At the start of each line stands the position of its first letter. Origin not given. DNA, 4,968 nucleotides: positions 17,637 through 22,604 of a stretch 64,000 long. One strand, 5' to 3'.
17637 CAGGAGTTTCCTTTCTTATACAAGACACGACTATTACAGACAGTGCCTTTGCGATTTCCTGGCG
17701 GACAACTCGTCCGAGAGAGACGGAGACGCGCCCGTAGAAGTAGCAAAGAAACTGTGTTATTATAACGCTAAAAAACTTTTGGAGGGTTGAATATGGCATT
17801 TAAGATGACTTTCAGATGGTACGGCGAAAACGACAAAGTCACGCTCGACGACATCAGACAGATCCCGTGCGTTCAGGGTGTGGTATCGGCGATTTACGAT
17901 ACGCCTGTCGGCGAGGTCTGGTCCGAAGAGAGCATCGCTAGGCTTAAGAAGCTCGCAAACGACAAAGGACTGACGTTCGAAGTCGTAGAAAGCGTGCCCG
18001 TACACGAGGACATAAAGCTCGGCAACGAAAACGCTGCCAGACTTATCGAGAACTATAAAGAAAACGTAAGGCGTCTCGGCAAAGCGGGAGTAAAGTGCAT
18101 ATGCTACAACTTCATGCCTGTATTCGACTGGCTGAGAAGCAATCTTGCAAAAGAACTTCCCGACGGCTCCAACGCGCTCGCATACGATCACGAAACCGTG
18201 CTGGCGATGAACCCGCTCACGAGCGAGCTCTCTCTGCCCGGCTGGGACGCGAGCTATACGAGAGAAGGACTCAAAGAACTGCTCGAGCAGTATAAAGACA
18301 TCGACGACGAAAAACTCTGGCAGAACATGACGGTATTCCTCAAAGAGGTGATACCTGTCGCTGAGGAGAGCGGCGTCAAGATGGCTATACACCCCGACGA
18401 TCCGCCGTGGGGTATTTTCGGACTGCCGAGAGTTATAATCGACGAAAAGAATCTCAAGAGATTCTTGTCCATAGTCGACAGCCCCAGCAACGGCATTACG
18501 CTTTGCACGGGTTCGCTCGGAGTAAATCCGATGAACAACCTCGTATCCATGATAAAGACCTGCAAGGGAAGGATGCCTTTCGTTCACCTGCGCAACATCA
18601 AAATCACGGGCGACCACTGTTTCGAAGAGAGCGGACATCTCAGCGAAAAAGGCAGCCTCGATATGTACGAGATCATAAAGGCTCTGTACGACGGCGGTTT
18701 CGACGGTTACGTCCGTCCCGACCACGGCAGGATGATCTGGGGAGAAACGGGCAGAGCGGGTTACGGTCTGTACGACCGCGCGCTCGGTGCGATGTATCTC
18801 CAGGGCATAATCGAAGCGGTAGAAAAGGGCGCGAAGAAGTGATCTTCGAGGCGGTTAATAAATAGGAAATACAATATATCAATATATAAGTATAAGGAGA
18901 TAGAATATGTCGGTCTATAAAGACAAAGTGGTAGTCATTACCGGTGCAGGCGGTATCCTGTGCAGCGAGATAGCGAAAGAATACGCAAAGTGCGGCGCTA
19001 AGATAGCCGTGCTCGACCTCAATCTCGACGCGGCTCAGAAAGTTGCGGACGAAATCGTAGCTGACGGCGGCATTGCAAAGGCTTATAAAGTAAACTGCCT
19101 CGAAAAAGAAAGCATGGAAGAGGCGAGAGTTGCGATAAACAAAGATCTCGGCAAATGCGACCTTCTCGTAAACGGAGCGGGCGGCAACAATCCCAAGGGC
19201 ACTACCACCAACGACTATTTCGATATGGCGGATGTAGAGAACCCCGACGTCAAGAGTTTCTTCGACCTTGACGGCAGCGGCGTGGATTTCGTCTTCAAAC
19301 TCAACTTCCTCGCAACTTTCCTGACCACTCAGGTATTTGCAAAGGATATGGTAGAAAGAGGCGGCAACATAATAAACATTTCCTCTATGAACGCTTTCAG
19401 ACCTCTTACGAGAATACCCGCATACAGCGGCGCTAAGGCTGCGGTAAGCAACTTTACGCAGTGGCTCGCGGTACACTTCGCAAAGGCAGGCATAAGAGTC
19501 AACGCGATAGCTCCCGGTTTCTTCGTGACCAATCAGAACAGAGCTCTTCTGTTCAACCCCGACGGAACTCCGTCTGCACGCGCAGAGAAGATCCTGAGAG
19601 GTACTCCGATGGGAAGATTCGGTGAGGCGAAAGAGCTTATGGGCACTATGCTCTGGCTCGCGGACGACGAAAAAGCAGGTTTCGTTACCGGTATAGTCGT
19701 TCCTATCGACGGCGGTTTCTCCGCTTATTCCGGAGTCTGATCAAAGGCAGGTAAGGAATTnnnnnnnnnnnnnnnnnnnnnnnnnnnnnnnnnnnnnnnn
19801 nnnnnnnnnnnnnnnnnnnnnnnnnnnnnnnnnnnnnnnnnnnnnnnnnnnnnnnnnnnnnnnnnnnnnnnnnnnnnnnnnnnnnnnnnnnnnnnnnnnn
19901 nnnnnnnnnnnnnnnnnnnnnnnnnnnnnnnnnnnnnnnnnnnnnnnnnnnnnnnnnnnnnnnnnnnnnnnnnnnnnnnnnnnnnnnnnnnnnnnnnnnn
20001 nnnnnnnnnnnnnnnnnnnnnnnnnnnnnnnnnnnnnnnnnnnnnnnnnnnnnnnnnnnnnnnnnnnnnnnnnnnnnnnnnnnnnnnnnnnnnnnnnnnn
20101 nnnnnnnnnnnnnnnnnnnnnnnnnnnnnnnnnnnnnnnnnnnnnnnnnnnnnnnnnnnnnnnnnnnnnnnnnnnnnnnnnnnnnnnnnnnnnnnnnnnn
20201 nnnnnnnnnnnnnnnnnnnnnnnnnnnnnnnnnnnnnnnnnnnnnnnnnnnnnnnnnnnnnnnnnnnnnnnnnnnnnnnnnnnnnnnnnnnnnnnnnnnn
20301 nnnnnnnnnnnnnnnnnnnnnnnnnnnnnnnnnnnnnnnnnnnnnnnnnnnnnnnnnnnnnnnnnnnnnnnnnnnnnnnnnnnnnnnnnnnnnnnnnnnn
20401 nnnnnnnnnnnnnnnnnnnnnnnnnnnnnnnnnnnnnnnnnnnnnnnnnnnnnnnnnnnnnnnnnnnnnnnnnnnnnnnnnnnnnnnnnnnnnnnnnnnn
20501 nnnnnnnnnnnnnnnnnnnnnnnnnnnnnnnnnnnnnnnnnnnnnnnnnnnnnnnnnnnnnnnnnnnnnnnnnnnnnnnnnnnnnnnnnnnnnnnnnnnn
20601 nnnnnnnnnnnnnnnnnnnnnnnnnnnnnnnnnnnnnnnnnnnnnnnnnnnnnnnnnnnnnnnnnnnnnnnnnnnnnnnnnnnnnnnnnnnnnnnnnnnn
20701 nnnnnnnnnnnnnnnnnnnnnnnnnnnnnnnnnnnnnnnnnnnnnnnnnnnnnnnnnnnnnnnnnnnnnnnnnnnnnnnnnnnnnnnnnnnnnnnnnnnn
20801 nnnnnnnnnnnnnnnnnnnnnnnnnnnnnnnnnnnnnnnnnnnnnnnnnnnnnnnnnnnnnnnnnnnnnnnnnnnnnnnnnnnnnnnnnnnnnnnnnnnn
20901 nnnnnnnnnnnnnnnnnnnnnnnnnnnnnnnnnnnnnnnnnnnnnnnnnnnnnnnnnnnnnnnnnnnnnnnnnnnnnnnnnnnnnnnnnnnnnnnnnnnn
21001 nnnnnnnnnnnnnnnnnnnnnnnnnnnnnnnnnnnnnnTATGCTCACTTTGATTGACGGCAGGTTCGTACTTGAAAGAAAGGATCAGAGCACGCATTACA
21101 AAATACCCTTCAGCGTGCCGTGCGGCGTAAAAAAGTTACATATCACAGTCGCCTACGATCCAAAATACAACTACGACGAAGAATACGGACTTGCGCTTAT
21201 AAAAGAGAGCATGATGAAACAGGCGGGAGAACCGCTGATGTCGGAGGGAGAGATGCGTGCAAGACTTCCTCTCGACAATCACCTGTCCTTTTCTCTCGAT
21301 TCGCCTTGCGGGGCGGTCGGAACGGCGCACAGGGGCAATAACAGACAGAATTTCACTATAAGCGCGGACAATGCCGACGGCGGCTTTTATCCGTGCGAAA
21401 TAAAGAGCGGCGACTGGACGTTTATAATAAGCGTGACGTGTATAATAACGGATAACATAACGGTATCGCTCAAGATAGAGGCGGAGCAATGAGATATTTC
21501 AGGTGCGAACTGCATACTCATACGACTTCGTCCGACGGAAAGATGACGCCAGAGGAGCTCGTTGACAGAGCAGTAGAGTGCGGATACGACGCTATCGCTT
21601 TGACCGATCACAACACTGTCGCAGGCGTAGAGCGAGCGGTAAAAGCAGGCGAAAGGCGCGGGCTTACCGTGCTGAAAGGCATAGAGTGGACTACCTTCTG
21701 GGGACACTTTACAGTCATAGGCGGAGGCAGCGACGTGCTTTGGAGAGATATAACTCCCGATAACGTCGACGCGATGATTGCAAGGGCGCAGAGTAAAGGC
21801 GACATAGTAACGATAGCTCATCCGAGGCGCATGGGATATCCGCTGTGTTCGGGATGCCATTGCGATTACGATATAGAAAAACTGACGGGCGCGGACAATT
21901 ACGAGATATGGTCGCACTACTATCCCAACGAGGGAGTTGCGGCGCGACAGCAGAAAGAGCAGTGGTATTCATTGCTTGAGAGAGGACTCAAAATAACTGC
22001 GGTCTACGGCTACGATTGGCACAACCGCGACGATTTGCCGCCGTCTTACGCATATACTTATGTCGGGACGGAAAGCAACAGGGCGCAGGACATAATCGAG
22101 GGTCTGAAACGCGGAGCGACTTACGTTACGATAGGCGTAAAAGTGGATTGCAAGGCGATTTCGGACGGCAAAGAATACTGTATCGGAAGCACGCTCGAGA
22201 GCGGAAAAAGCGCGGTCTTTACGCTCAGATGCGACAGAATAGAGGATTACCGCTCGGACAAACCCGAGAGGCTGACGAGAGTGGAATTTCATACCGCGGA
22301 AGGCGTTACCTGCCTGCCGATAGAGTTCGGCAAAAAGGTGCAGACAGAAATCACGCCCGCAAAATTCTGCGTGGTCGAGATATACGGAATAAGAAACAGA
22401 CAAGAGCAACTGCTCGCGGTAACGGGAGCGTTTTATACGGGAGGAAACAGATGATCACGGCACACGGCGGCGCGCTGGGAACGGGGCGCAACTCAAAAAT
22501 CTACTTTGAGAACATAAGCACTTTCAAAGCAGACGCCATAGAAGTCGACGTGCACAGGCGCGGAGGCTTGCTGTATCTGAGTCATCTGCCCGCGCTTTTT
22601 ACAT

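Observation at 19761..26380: Oxidoreductase/TIM-barrel/phosphoesterase module inside a hexuronate operon: candidate undescribed glycoside or phospho-headgroup degradation pathway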

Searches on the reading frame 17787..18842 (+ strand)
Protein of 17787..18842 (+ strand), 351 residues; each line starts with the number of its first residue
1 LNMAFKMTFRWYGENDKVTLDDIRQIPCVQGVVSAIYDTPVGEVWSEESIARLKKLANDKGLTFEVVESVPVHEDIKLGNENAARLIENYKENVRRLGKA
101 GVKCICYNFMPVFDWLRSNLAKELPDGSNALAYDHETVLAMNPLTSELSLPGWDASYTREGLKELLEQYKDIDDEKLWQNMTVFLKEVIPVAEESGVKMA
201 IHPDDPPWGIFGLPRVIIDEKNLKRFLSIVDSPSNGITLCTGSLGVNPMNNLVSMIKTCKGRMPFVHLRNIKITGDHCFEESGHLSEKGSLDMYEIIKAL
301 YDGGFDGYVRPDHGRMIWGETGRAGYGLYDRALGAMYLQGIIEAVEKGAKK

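Call 5: search_protein_families(library=pfam, proteins=[window:17787-18842:+], max_evalue=0.01)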
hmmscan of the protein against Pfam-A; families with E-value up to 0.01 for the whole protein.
window:17787-18842:+ (351 aa): 2 families
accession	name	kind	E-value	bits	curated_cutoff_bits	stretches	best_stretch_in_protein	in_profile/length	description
PF03786.19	UxuA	-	7.7e-147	489.1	23.7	1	6-347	2-352/352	D-mannonate dehydratase (UxuA)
PF01261.30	AP_endonuc_2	-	1.8e-11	44.6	31.1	1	42-309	22-225/249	Xylose isomerase-like TIM barrel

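Call 68: search_protein_families(library=ncbifam, proteins=[window:17787-18842:+], max_evalue=0.00001)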
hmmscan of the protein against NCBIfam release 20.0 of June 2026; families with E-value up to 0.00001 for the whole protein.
window:17787-18842:+ (351 aa): 2 families
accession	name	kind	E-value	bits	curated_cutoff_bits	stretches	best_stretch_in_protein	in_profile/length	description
NF003027.0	PRK03906.1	subfamily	1.2e-146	488.5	191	2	149-350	180-382/385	mannonate dehydratase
TIGR00695.1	uxuA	equivalog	1.1e-124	416.6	199.55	2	149-350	180-392/394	mannonate dehydratase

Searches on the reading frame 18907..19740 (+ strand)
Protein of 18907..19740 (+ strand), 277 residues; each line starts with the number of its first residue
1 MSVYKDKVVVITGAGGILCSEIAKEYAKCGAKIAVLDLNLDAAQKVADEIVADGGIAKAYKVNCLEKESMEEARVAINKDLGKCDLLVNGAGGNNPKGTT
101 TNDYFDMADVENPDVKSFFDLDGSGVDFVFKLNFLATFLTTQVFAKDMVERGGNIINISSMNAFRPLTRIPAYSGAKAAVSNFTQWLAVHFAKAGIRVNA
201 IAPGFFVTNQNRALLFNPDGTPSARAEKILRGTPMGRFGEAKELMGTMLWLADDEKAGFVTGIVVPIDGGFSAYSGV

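Call 5: search_protein_families(library=pfam, proteins=[window:18907-19740:+], max_evalue=0.01)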
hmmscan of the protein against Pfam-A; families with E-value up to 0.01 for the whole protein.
window:18907-19740:+ (277 aa): 2 families
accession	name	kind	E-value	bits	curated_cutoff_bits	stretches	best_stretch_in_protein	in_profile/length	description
PF13561.12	adh_short_C2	-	2.3e-40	139.1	27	1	20-272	10-236/236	Enoyl-(Acyl carrier protein) reductase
PF00106.31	adh_short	-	3.1e-40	138.2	26.6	1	7-212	1-188/195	short chain dehydrogenase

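Call 68: search_protein_families(library=ncbifam, proteins=[window:18907-19740:+], max_evalue=0.00001)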
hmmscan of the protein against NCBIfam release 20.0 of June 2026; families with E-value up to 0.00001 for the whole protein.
window:18907-19740:+ (277 aa): 206 families (the best 25 are shown)
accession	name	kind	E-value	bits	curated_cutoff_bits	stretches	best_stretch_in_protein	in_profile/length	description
NF006132.0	PRK08277.1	subfamily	2.1e-128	427.6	281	1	5-277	9-280/280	D-mannonate oxidoreductase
NF005559.1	PRK07231.1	subfamily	3.9e-49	167.4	215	1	4-271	2-247/249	glucose 1-dehydrogenase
NF004791.0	PRK06138.1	equivalog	6.9e-42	143.5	312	1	5-273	4-251/252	SDR family oxidoreductase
NF004198.0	PRK05653.1-3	equivalog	1.8e-39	135.7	296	1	2-271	3-246/248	3-oxoacyl-ACP reductase FabG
NF004773.0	PRK06113.1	equivalog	3.3e-39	134.9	367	1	5-270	10-249/255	7-alpha-hydroxysteroid dehydrogenase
NF006070.0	PRK08213.1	subfamily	4.7e-39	134.5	279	1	6-273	12-258/259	gluconate 5-dehydrogenase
TIGR01832.1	kduD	equivalog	7.8e-39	133.6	338.85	1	5-272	4-246/248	2-dehydro-3-deoxy-D-gluconate 5-dehydrogenase KduD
NF052558.1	MBtsdlDhBudC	equivalog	2.2e-38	132.2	270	1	4-276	1-246/250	meso-2,3-butanediol dehydrogenase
NF004778.0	PRK06124.1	equivalog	1e-37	129.9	303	1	5-273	10-254/256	SDR family oxidoreductase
NF049979.1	AlphHSDSHdhA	equivalog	1.2e-37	129.8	350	1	5-273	2-248/258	7alpha-hydroxysteroid dehydrogenase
NF009466.0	PRK12826.1-2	subfamily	1.5e-37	129.4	222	1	6-271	3-244/248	3-oxoacyl-ACP reductase FabG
NF005067.0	PRK06484.1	equivalog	2e-37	129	713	2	128-274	374-514/524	short chain dehydrogenase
NF005853.0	PRK07774.1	equivalog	2.7e-37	128.5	303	1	3-271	3-246/250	SDR family oxidoreductase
NF006366.0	PRK08589.1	equivalog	2.8e-37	128.5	386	1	2-275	2-256/272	SDR family oxidoreductase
NF005446.0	PRK07035.1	equivalog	1.1e-36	126.4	373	1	5-271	10-253/255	SDR family oxidoreductase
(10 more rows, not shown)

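Call 69: search_solved_structures(query=window:18907-19740:+, max_evalue=1e-20)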
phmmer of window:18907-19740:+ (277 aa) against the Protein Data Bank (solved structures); distinct sequences matched with E-value up to 1e-20: 53.
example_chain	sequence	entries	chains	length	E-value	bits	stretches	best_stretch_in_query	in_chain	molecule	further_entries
4wuv_A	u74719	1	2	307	5e-111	373.5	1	5-277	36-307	2-hydroxycyclohexanecarboxyl-CoA dehydrogenase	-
8hdi_A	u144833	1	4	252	2.2e-30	109.1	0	119-270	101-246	7-alpha-hydroxysteroid dehydrogenase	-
8hs4_A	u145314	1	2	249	2.5e-30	109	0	119-270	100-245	7-alpha-hydroxysteroid dehydrogenase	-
8hdn_A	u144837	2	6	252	4.9e-30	108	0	119-270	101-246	7-alpha-hydroxysteroid dehydrogenase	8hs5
8hs9_E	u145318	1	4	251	5.4e-30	107.9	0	119-270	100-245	7-alpha-hydroxysteroid dehydrogenase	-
3gaf_A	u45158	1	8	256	5.8e-30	107.8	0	119-270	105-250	7-ALPHA-HYDROXYSTEROID DEHYDROGENASE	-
8hax_A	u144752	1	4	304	1.3e-29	106.6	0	119-270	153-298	7-alpha-hydroxysteroid dehydrogenase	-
8hs6_A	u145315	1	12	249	1.5e-29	106.4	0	119-270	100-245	7-alpha-hydroxysteroid dehydrogenase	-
8hsa_G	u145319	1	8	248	2.1e-29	105.9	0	119-270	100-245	7-alpha-hydroxysteroid dehydrogenase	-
8hde_A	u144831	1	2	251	3.1e-29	105.4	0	119-270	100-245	7-alpha-hydroxysteroid dehydrogenase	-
1ahh_A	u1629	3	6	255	6.4e-29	104.4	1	7-270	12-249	7 ALPHA-HYDROXYSTEROID DEHYDROGENASE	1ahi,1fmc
7eny_A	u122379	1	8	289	1.1e-28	103.6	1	7-270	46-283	7alpha-hydroxysteroid dehydrogenase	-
4dml_A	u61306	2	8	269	3e-27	98.9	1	5-271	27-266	3-oxoacyl-[acyl-carrier-protein] reductase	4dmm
4hp8_A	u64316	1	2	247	3.6e-27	98.6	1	49-273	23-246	2-deoxy-D-gluconate 3-dehydrogenase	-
8sy8_A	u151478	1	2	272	7.2e-27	97.6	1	7-271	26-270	4-formylbenzenesulfonate dehydrogenase TsaC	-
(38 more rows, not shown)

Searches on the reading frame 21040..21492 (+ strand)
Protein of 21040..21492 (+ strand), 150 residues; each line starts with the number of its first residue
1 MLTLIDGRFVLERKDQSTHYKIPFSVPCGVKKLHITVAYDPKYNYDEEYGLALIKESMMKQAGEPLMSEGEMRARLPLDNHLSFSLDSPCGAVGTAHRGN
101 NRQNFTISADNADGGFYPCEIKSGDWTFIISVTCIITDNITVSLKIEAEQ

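Call 4: search_protein_families(library=pfam, proteins=[window:21040-21492:+], max_evalue=0.01)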
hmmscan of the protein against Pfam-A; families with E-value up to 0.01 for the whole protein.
window:21040-21492:+ (150 aa): 0 families

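Call 7: search_protein_families(library=ncbifam, proteins=[window:21040-21492:+], max_evalue=0.01)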
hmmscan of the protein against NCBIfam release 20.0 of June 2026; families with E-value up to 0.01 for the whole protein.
window:21040-21492:+ (150 aa): 0 families

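Call 53: find_homologous_proteins(query=window:21040-21492:+, max_evalue=0.001)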
Query window:21040-21492:+ (150 aa): 17 proteins with E <= 0.001 among 28 candidates.
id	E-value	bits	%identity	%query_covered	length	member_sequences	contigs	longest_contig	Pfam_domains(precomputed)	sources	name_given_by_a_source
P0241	3.2e-85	302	89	100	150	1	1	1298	-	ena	-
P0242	1.1e-76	274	79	100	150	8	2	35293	-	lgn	-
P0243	2.2e-73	263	77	99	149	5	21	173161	-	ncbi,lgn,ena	-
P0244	6.3e-73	262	77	99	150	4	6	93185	-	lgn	-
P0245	2.5e-72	260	77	99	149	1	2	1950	-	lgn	-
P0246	5.4e-72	259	76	99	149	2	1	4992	-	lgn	-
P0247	8.8e-72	258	77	100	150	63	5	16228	-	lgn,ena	-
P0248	3.5e-71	256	75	100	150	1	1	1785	-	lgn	-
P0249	1.8e-69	250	76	99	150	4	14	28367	-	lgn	-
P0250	8.5e-69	248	76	99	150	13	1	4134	-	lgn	-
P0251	1.2e-68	248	73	100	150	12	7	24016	-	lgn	-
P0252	1.3e-66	241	71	100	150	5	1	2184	-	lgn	-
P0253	2.8e-66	240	71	100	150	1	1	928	-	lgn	-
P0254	1.3e-64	235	68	99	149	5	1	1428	-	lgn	-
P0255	3.2e-61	224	68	99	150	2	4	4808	-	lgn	-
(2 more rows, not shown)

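Call 63: predict_structure(alignment_id=A5)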
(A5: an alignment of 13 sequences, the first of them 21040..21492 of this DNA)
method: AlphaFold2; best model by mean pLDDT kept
length: 150 residues; sequences in the alignment: 13
mean_pLDDT: 85.6   pTM: 0.75
mean pLDDT of the five models: 85.6, 85.4, 85.1, 84.5, 83.5
residues with pLDDT >= 90: 72; 70-90: 57; 50-70: 21; < 50: 0
segments of 3 or more residues with pLDDT < 50: none
pLDDT, mean of each block of 10 residues (from residue 1): 94 74 97 94 69 80 85 68 90 83 93 92 96 74 95
secondary structure, 60 per line:
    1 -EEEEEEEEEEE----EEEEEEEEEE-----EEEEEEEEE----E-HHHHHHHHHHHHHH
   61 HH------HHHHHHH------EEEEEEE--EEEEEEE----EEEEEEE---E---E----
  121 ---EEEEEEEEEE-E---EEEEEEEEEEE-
elements in order: E2-12 E17-26 E32-40 H47-62 H69-75 E82-88 E91-97 E102-108 E124-133 E139-149

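Call 67: fold_search(model_id=the predicted structure, library=pdb)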
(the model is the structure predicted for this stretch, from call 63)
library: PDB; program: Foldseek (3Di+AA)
matches with E <= 10: 1404; with E <= 0.001: 6
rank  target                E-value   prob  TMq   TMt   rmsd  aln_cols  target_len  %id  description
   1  7rrm_A                1.2e-04  1.00  0.45  0.62   4.8       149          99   13  Structure of the human TMED1 (p24gamma1) Golgi dynamics Domain (released 2021-10-20)
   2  8ic1_A                1.7e-04  1.00  0.41  0.16   4.7       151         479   10  endo-alpha-D-arabinanase EndoMA1 D51N mutant from Microbacterium arabinogalactanolyticum in complex with arabinooligos (released 2023-08-16)
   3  5fax_A                3.1e-04  1.00  0.46  0.18   5.9       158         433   14  Structure of subtilase SubHal from Bacillus halmapalus (released 2016-05-18)
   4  8hhv_A                3.5e-04  1.00  0.40  0.16   4.8       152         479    8  endo-alpha-D-arabinanase EndoMA1 from Microbacterium arabinogalactanolyticum (released 2023-08-16)
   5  1wmd                  4.2e-04  1.00  0.44  0.17   7.7       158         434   13  Crystal Structure of alkaline serine protease KP-43 from Bacillus sp. KSM-KP43 (1.30 angstrom, 100 K) (released 2004-09-14)
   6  9ues_B                8.0e-04  1.00  0.47  0.19   4.1       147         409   11  Crystal structure of an inactive TKSP mutant in complex with the TKS propeptide (released 2026-02-18)
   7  3nkg_A                1.5e-03  0.96  0.38  0.34  14.0       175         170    6  Crystal Structure of GEBA250068378 from Sulfurospirillum deleyianum (released 2010-08-18)
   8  6d8w_B                1.5e-03  0.92  0.30  0.12   8.2       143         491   10  Crystal structure of InvbI.18715.a.KN11: Influenza hemagglutinin from strain A/Jiangsu/ALSI/2011 (released 2018-05-09)
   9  5azy_A                1.6e-03  1.00  0.41  0.56   5.0       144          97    8  Crystal structure of p24delta1 GOLD domain (Native 2) (released 2016-09-14)
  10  5azw_A                1.7e-03  1.00  0.47  0.70   7.2       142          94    9  Crystal structure of p24beta1 GOLD domain (released 2016-09-14)
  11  7rcr                  1.7e-03  0.75  0.26  0.21   9.7       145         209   11  Crystal Structure of the refolded Hemagglutinin head domain of Influenza A virus A/Ohio/09/2015 (released 2021-08-04)
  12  5azx_A                1.8e-03  0.99  0.41  0.55   5.7       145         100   13  Crystal structure of p24delta1 GOLD domain (native 1) (released 2016-09-14)
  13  8ebb_B                2.2e-03  1.00  0.41  0.37   6.2       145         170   10  Crystal structure of SIX6 from Fusarium oxysporum f. sp. lycopersici (released 2023-06-21)
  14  1ux7_A                2.4e-03  0.97  0.35  0.42   6.2       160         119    8  Carbohydrate-Binding Module CBM36 in complex with calcium and xylotriose (released 2004-10-27)
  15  6d8w_E                2.5e-03  0.84  0.29  0.12  10.9       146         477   14  Crystal structure of InvbI.18715.a.KN11: Influenza hemagglutinin from strain A/Jiangsu/ALSI/2011 (released 2018-05-09)
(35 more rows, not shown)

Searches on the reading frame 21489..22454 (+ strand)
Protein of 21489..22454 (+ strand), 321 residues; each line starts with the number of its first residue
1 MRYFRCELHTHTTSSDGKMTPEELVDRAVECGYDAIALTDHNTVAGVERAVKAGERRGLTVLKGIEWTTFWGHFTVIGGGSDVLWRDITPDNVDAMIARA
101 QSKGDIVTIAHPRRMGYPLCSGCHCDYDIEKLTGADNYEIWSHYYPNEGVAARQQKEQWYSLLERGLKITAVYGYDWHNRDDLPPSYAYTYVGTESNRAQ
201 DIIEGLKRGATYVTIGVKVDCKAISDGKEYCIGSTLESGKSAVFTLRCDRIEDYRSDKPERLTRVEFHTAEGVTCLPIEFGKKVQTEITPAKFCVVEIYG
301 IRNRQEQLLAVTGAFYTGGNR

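Call 4: search_protein_families(library=pfam, proteins=[window:21489-22454:+], max_evalue=0.01)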
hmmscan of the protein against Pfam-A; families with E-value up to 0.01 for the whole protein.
window:21489-22454:+ (321 aa): 1 family
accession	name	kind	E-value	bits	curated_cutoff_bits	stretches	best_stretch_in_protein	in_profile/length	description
PF02811.25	PHP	-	1.8e-13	51.6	26.4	1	7-69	1-65/164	PHP domain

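Call 7: search_protein_families(library=ncbifam, proteins=[window:21489-22454:+], max_evalue=0.01)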
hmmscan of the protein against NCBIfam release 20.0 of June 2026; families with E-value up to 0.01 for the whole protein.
window:21489-22454:+ (321 aa): 18 families
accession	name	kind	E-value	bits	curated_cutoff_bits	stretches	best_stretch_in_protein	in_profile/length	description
NF038032.1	CehA_McbA_metalo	domain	2.5e-55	188.1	80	1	2-316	1-313/315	CehA/McbA family metallohydrolase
NF047791.1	RNaseRnm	equivalog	7.5e-18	64.8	375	1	7-75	4-74/275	RNase RNM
NF041577.1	nside_bi_sphtase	equivalog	1.5e-17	63.7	400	1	6-76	4-74/276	3',5'-nucleoside bisphosphate phosphatase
NF045780.1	TrlF_fam_ATP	equivalog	1.6e-11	43.7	350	1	2-69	4-83/944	TrlF family AAA-like ATPase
NF004981.0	PRK06361.1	equivalog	4.3e-11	42.6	117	1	6-56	2-52/217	histidinol phosphate phosphatase domain-containing protein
NF041661.1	Cycl_ph_dihydrol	equivalog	9.3e-11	41.5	500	1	7-69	1-63/259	phosphoribosyl 1,2-cyclic phosphate 1,2-diphosphodiesterase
NF004225.0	PRK05672.1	subfamily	3.7e-09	35.2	939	1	7-67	8-70/1047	error-prone DNA polymerase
NF001688.0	PRK00448.1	equivalog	1.9e-08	32.4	873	1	5-69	338-404/1445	PolC-type DNA polymerase III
TIGR01405.1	polC_Gram_pos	equivalog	3.1e-07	28.5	1043.45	1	5-69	104-170/1211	DNA polymerase III subunit alpha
NF005928.0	PRK07945.1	equivalog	9.2e-06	25.2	250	1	4-53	98-147/337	PHP domain-containing protein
NF006375.0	PRK08609.1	equivalog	1e-05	24.4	426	1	5-45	336-376/571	DNA polymerase/3'-5' exonuclease PolX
TIGR00594.1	polc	superfamily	4.2e-05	21.8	434.35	1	7-67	3-65/1022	DNA polymerase III subunit alpha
NF005298.0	PRK06826.1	equivalog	0.00011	20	1260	1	6-66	6-68/1151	DNA polymerase III subunit alpha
NF004226.0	PRK05673.1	equivalog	0.00048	18.1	1002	1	7-67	8-70/1146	DNA polymerase III subunit alpha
NF005617.0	PRK07374.1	equivalog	0.00072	17.5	1653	1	7-66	5-66/1170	DNA polymerase III subunit alpha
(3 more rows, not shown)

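Call 17: search_solved_structures(query=window:21489-22454:+, max_evalue=0.01)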
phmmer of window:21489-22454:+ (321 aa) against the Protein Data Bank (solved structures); distinct sequences matched with E-value up to 0.01: 8.
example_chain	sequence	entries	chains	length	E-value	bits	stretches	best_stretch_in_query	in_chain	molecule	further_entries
2yb1_A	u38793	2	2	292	8.3e-13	51.5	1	6-80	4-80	AMIDOHYDROLASE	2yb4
9etk_A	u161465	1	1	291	1.8e-12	50.4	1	5-77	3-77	Metal-dependent phosphoesterases (PHP family)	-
7ug9_A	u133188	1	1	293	9.7e-12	48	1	7-76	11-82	5'-3' exoribonuclease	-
3e0f_A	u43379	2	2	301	3.2e-10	43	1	7-69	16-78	Putative Metal-dependent Phosphoesterase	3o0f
3f2b_A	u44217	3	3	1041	0.00035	23.1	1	5-67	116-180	DNA-directed DNA polymerase III alpha chain | GEOBACILLUS KAUSTOPHILUS DNA POLC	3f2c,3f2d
3e38_A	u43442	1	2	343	0.0013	21.3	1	4-45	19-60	two-domain protein containing predicted PHP-like metal-dependent phosphoesterase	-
2anu_A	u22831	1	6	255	0.0021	20.6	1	3-55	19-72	hypothetical protein TM0559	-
9qpc_A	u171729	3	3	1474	0.0024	20.4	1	5-67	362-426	DNA polymerase III PolC-type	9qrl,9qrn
